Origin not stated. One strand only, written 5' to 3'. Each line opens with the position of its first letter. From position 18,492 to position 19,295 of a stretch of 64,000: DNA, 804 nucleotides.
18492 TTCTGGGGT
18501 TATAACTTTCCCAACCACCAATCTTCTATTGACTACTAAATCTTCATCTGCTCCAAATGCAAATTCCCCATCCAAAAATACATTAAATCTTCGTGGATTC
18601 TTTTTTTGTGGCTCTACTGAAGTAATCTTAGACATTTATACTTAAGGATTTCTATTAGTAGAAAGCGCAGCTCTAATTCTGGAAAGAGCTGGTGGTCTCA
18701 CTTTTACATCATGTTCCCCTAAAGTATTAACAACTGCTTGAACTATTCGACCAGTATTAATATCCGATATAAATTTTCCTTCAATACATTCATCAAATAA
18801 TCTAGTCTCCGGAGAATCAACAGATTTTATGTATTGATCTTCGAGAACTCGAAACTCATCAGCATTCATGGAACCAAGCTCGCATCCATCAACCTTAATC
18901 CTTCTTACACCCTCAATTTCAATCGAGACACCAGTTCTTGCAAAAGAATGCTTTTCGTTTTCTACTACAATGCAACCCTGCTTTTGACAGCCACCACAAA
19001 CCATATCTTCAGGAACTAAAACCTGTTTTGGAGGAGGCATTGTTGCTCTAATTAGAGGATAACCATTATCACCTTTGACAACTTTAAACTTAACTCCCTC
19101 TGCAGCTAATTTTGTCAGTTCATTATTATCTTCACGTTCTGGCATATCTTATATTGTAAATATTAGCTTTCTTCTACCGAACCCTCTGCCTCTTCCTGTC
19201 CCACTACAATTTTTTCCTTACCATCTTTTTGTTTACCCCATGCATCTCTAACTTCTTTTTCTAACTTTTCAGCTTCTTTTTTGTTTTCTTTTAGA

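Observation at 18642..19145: An unrecognised Cys-containing gene sits between recA and recX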

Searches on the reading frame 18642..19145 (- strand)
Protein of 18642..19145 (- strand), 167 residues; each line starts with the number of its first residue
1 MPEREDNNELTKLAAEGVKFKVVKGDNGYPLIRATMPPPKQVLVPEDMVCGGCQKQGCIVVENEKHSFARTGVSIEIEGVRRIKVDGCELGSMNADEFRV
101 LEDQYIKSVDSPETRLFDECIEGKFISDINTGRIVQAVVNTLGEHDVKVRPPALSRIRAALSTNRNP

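Call 3: search_protein_families(library=pfam, proteins=[window:18642-19145:-], max_evalue=1)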
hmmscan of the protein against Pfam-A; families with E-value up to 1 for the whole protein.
window:18642-19145:- (167 aa): 0 families

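Call 4: search_protein_families(library=ncbifam, proteins=[window:18642-19145:-], max_evalue=1)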
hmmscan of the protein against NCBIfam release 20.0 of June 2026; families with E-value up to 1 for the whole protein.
window:18642-19145:- (167 aa): 0 families

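Call 5: search_solved_structures(query=window:18645-19145:-, max_evalue=10, show_alignments=2)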
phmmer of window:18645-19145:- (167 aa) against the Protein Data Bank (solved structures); distinct sequences matched with E-value up to 10: 0.

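Call 6: find_homologous_proteins(query=window:18645-19145:-, max_evalue=0.01)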
Query window:18645-19145:- (167 aa): 1 proteins with E <= 0.01 among 35 candidates.
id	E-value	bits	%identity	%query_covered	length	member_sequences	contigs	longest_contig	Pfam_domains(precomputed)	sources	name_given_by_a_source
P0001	5.0e-106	370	100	100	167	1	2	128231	-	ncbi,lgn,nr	ncbi:hypothetical protein HYT74_00385 [Candidatus Daviesbacteria bacterium]|nr:hypothetical protein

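Call 7: search_protein_families(library=phrogs, proteins=[window:18645-19145:-], max_evalue=1)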
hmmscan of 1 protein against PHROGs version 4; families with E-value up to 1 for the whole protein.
window:18645-19145:- (167 aa): 0 families

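Call 8: search_protein_families(library=padloc, proteins=[window:18645-19145:-], max_evalue=1)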
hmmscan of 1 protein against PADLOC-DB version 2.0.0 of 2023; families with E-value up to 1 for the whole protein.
window:18645-19145:- (167 aa): 0 families

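Call 14: find_encoding_contigs(protein=window:18642-19145:-, flank=10000)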
Protein window:18642-19145:- (167 aa): 4 contigs read that carry it; 3 places shown.
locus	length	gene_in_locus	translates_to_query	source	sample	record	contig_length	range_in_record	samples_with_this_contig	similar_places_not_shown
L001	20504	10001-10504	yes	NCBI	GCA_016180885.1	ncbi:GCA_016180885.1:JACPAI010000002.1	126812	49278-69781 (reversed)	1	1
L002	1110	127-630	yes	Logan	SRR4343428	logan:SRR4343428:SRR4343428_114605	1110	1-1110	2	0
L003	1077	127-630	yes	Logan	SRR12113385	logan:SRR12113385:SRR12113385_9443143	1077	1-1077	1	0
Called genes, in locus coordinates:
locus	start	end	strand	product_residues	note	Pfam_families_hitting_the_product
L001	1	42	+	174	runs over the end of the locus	PF00406:ADK, PF02223:Thymidylate_kin (faint), PF13207:AAA_17, PF13238:AAA_18, PF13671:AAA_33, PF01202:SKI (weak)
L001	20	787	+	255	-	PF00557:Peptidase_M24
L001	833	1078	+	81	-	PF01176:eIF-1a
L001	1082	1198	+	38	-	PF00444:Ribosomal_L36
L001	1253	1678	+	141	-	PF00416:Ribosomal_S13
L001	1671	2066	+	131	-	PF00411:Ribosomal_S11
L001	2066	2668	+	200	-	PF00163:Ribosomal_S4, PF01479:S4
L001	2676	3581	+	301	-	PF01193:RNA_pol_L, PF01000:RNA_pol_A_bac, PF03118:RNA_pol_A_CTD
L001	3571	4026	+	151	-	PF01196:Ribosomal_L17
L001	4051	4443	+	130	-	PF00572:Ribosomal_L13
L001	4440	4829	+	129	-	PF00380:Ribosomal_S9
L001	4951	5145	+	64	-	-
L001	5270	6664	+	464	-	PF02878:PGM_PMM_I, PF02879:PGM_PMM_II, PF02880:PGM_PMM_III, PF00408:PGM_PMM_IV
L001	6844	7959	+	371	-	PF00438:S-AdoMet_synt_N, PF02772:S-AdoMet_synt_M, PF02773:S-AdoMet_synt_C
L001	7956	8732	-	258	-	PF03372:Exo_endo_phos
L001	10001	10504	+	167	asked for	-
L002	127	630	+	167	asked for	-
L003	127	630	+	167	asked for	-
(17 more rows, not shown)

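Call 15: predict_structure(protein=window:18645-19145:-)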
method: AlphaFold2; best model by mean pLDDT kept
length: 167 residues; sequences in the alignment: 1
mean_pLDDT: 35.3   pTM: 0.26
mean pLDDT of the five models: 35.3, 34.6, 31.8, 30.7, 30.6
residues with pLDDT >= 90: 0; 70-90: 0; 50-70: 3; < 50: 164
segments of 3 or more residues with pLDDT < 50: 1-11, 17-167
pLDDT, mean of each block of 10 residues (from residue 1): 41 47 42 41 32 29 28 27 31 36 34 34 31 36 38 38 34
secondary structure, 60 per line:
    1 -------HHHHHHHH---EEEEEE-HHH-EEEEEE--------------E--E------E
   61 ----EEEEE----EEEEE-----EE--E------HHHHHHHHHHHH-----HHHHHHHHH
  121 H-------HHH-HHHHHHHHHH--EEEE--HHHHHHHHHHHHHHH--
elements in order: H8-15 E19-24 E30-35 E65-69 E74-78 H95-106 H112-121 H133-142 E145-148 H151-165

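Call 17: search_protein_representatives(protein=window:18645-19145:-)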
Query: 167 residues. Proteins with E-value up to 0.001 (for the whole library): 15; up to 1e-10: 2; up to 1e-30: 1. The best 15 are listed.
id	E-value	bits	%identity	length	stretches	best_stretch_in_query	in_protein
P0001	1.6e-106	369.5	100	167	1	1-167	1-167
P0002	2.5e-17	79.5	33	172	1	2-165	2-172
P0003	8.0e-08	48.6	29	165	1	8-162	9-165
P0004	3.1e-07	46.7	27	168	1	14-161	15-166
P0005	4.1e-07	46.3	32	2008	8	71-110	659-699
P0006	3.0e-06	43.5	29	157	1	17-111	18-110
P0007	8.6e-06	42.0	25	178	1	8-165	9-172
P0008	1.7e-05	41.0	24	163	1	21-159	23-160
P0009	3.9e-05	39.9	33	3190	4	36-72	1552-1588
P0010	4.4e-05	39.7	27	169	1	28-161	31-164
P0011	5.2e-05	39.4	38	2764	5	68-108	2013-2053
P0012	6.4e-05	39.1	24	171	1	15-161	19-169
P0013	3.3e-04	36.9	31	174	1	15-129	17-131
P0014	3.5e-04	36.8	29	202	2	25-102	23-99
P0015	8.5e-04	35.5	21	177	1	47-161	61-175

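Call 20: find_homologous_proteins(query=A1, max_evalue=0.001)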
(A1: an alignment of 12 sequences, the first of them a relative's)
Query A1 (12 sequences) (167 aa, profile of the alignment): 3 proteins with E <= 0.001 among 1191 candidates.
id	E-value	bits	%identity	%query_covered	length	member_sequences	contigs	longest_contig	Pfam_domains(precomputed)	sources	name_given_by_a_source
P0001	4.6e-50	187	100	100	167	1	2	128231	-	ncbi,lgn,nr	ncbi:hypothetical protein HYT74_00385 [Candidatus Daviesbacteria bacterium]|nr:hypothetical protein 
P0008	1.1e-46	176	24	96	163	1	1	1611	-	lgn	-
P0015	1.3e-43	166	22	69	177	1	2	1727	-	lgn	-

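Call 22: find_encoding_contigs(protein=P0008, flank=10000)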
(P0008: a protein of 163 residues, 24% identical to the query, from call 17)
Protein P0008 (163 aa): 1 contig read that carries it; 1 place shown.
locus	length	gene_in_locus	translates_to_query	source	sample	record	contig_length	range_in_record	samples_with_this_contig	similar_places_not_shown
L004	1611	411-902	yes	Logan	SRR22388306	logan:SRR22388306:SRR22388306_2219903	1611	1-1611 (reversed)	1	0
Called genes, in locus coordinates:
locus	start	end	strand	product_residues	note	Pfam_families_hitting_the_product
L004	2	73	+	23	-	?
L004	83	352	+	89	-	-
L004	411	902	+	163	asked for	-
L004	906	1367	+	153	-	-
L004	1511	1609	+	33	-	?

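Call 23: find_encoding_contigs(protein=P0015, flank=10000)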
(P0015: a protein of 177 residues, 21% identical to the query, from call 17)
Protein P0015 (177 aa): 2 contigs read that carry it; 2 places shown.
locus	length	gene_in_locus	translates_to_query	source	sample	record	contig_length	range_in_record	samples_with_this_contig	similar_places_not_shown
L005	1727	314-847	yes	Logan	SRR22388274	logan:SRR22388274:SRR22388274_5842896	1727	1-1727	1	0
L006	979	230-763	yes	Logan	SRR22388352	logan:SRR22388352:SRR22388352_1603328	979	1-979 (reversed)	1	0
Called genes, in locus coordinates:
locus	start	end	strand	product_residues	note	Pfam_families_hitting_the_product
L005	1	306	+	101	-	?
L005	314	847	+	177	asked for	-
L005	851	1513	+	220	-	PF27462:RecX_N, PF02631:RecX_HTH2, PF21981:RecX_HTH3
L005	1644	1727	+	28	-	?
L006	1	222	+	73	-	?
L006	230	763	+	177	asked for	-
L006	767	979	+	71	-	?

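Call 24: find_encoding_contigs(protein=P0002, flank=10000)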
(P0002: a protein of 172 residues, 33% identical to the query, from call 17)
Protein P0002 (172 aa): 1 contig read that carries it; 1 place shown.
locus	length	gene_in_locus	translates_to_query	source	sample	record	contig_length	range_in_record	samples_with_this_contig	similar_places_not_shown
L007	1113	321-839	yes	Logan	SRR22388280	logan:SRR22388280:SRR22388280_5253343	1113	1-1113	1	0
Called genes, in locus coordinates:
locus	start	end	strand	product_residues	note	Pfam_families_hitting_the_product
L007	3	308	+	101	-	?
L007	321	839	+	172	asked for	-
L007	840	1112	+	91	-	?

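Call 25: find_encoding_contigs(protein=P0003, flank=10000)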
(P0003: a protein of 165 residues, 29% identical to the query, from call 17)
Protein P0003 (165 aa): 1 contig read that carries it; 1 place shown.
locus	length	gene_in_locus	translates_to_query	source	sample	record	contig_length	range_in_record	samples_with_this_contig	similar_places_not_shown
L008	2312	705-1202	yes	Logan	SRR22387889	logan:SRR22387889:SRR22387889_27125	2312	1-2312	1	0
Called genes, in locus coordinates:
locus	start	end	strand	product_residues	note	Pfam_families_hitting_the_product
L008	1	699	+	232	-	?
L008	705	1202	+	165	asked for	-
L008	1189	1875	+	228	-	PF27462:RecX_N, PF21982:RecX_HTH1 (faint), PF02631:RecX_HTH2, PF21981:RecX_HTH3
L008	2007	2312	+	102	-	?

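Call 26: find_encoding_contigs(protein=P0004, flank=10000)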
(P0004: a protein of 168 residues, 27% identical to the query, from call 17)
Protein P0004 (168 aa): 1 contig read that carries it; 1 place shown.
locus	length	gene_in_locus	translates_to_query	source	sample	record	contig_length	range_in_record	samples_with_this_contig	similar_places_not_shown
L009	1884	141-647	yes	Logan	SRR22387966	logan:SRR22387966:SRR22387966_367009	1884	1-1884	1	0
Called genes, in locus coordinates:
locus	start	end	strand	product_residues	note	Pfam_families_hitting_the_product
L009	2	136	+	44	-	?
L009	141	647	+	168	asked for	-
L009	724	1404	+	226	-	PF27462:RecX_N, PF21982:RecX_HTH1 (faint), PF02631:RecX_HTH2, PF21981:RecX_HTH3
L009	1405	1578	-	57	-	PF07927:HicA_toxin (weak)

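Call 27: find_encoding_contigs(protein=P0006, flank=10000)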
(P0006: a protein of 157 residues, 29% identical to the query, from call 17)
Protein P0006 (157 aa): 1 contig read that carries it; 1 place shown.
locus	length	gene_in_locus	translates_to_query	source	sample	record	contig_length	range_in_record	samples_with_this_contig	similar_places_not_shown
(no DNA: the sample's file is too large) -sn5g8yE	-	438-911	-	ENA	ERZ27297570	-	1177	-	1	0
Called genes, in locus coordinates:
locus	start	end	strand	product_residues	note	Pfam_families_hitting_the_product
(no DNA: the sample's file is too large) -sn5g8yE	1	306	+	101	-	?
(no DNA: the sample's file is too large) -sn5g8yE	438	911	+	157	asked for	-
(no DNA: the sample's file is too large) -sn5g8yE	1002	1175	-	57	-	?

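Call 28: find_encoding_contigs(protein=P0007, flank=10000)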
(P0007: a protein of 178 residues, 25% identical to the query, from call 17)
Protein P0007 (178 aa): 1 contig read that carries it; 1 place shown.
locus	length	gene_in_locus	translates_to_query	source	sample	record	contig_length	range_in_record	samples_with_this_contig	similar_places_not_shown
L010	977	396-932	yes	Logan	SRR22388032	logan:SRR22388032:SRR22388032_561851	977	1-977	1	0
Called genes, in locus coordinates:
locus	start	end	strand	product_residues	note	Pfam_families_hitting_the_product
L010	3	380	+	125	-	?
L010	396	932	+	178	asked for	-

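Call 47: predict_structure(alignment_id=A1)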
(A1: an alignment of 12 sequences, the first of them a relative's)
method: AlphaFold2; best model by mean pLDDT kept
length: 167 residues; sequences in the alignment: 12
mean_pLDDT: 84.3   pTM: 0.68
mean pLDDT of the five models: 84.3, 84.3, 82.2, 80.9, 78.8
residues with pLDDT >= 90: 62; 70-90: 86; 50-70: 13; < 50: 6
segments of 3 or more residues with pLDDT < 50: 1-5
pLDDT, mean of each block of 10 residues (from residue 1): 59 92 88 90 68 89 90 92 89 89 91 87 83 91 83 79 69
secondary structure, 60 per line:
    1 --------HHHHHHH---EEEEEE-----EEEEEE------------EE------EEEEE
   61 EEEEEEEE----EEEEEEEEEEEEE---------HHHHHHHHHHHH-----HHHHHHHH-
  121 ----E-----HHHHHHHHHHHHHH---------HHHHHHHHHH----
elements in order: H9-15 E19-24 E30-35 E56-68 E73-85 H95-106 H112-119 H131-144 H154-163

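Call 52: fold_search(model_id=the predicted structure, library=pdb)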
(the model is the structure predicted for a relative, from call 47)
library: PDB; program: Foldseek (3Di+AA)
matches with E <= 10: 246; with E <= 0.001: 0
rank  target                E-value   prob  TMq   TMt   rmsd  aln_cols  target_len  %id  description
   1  3gn5_A                1.7e-01  0.35  0.17  0.21  10.9        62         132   21  Structure of the E. coli protein MqsA (YgiT/b3021) (released 2010-01-12)
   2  3ga8                  2.5e-01  0.10  0.14  0.25  12.7        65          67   25  Structure of the N-terminal domain of the E. coli protein MqsA (YgiT/b3021) (released 2010-01-12)
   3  3gn5_B                3.0e-01  0.21  0.17  0.21  12.3        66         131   21  Structure of the E. coli protein MqsA (YgiT/b3021) (released 2010-01-12)
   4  7qi6_5                3.8e-01  0.06  0.14  0.08  13.6        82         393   12  Human mitochondrial ribosome in complex with mRNA, A/P- and P/E-tRNAs at 2.98 A resolution (released 2023-05-17)
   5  3t6j_A                4.4e-01  0.12  0.16  0.05  14.4       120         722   11  Structure of human DPPIII in complex with the opioid peptide Tynorphin, at 3.0 Angstroms (released 2012-04-04)
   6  7z0h_M                4.9e-01  0.08  0.18  0.17  15.4       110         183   14  Structure of yeast RNA Polymerase III-Ty1 integrase complex at 2.6 A (focus subunit AC40). (released 2023-04-05)
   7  3t6b_A                5.3e-01  0.08  0.17  0.05  15.5       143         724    8  Structure of human DPPIII in complex with the opioid peptide Tynorphin, at 2.4 Angstroms (released 2012-04-04)
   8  3hi2_A                6.4e-01  0.16  0.17  0.32  11.0        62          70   21  Structure of the N-terminal domain of the E. coli antitoxin MqsA (YgiT/b3021) in complex with the E. coli toxin MqsR ( (released 2010-01-12)
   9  5e2q_A                6.8e-01  0.07  0.18  0.05  15.7       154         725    8  Structure of human DPP3 in complex with angiotensin-II (released 2016-04-13)
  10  7z1l_M                7.2e-01  0.04  0.17  0.15  17.2       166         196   13  Structure of yeast RNA Polymerase III Pre-Termination Complex (PTC) (released 2022-08-31)
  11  9btq                  9.3e-01  0.06  0.17  0.21  17.1        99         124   13  Cryo-EM structure of extracellular tube from Microcystis Aeruginosa pcc 7806SL (released 2025-05-14)
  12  6cqo_B                9.9e-01  0.08  0.17  0.26  11.8        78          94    6  Crystal Structure of mitochondrial single-stranded DNA binding proteins from S. cerevisiae (SeMet Labeled), Rim1 (Form (released 2018-05-30)
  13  4fio_B                9.9e-01  0.03  0.10  0.07  19.3        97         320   13  Crystal Structure of Methenyltetrahydromethanopterin Cyclohydrolase from Methanobrevibacter ruminantium (released 2013-07-24)
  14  9pd3_O                1.1e+00  0.05  0.19  0.17  24.4       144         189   10  NER dual incision complex - DuIS (released 2026-02-18)
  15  3ftq_C                1.1e+00  0.03  0.11  0.09  19.9       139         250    7  Crystal structure of Septin 2 in complex with GppNHp and Mg2+ (released 2009-09-22)
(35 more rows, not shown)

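Call 56: search_solved_structures(query=A1, max_evalue=10, show_alignments=3)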
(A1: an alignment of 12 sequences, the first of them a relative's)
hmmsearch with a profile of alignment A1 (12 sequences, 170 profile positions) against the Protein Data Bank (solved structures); distinct sequences matched with E-value up to 10: 4.
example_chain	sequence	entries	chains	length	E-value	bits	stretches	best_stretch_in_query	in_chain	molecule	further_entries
5xil_A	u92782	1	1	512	0.04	16.6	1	30-60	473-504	Putative prolyl-tRNA synthetase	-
4v7p_B2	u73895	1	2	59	0.45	13.2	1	27-57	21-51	50S ribosomal protein L32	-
4v4i_Y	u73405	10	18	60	0.47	13.2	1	27-57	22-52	50S ribosomal protein L32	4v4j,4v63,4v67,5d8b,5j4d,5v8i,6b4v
4v83_B2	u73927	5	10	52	0.49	13.1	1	27-55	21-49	50S ribosomal protein L32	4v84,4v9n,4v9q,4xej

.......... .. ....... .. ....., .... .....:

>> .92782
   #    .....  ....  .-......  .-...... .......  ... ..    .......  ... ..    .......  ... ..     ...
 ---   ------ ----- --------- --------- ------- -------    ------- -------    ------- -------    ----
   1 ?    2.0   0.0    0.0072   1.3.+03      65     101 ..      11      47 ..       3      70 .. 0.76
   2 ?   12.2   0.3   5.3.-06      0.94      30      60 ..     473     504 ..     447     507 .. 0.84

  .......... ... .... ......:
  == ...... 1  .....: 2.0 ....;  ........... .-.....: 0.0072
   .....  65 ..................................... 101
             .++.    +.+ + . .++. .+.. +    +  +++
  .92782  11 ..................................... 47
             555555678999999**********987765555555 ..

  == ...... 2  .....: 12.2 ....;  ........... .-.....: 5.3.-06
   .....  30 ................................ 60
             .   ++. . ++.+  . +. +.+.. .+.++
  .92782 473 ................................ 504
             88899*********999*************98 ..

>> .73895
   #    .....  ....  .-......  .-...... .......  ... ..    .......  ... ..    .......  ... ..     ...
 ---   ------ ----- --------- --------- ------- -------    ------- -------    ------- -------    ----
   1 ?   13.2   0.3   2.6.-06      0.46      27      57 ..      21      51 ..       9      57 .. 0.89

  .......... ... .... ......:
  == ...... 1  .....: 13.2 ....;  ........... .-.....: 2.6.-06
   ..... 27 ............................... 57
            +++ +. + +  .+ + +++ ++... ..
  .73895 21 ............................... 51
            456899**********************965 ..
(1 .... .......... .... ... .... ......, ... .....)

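Call 57: search_protein_families(library=pfam, alignment_id=A1, max_evalue=1)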
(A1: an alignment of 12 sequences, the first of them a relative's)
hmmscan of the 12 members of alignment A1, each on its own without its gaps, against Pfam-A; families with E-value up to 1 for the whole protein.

A. member 1, P0001 (167 aa): 0 families

B. families by the number of members that match (of 12 scanned): 7 families
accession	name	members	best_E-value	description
PF24440.1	DUF7559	1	0.0023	Family of unknown function (DUF7559)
PF07754.17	HVO_2753_ZBP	1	0.044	Small zinc finger protein HVO_2753-like, Zn-binding pocket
PF25745.1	Phage_GP58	1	0.14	Bacteriophage GP58 protein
PF19575.5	HTH_58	1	0.18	Helix-turn-helix domain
PF08706.16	D5_N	1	0.18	D5 N terminal like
PF23477.1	zf_Tbcl_2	1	0.2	Probable treble clef zinc finger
PF22290.1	DmmA-like_N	1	0.22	Dimethylamine monooxygenase subunit DmmA-like, N-terminal domain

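Call 58: find_encoding_contigs(protein=P0010, flank=10000)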
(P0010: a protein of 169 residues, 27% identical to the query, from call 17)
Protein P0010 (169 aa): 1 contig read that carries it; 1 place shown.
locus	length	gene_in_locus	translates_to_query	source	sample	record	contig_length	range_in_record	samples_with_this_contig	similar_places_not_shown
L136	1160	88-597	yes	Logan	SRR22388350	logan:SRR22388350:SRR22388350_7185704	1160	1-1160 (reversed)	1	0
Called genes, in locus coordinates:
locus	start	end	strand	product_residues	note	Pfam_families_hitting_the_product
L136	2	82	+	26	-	?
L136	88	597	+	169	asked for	-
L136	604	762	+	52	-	-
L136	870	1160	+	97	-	?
